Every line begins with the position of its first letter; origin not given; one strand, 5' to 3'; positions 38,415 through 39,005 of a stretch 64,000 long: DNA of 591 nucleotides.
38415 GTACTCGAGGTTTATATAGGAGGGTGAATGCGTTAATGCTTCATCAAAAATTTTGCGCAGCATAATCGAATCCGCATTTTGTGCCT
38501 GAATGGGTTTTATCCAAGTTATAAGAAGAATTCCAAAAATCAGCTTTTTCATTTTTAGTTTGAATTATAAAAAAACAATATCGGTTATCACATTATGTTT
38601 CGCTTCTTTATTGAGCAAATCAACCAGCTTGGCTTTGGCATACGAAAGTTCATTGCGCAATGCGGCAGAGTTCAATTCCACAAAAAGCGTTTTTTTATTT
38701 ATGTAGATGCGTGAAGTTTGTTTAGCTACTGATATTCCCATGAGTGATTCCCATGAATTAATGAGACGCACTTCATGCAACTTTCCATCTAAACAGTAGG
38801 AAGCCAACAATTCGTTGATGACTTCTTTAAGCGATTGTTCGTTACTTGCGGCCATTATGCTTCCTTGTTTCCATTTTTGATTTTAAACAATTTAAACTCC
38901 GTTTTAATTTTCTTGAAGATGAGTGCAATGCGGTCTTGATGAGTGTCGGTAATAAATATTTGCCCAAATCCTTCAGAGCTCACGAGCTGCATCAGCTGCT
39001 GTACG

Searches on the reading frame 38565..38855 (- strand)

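Call 50: search_protein_families(library=pfam, proteins=[window:38565-38855:-], max_evalue=0.001)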
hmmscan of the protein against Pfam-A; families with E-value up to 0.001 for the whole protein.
window:38565-38855:- (96 aa): 1 family
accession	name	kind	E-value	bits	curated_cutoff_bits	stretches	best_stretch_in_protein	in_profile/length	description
PF05258.17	DciA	-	1.5e-15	57.6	24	1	8-95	1-89/89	Dna[CI] antecedent, DciA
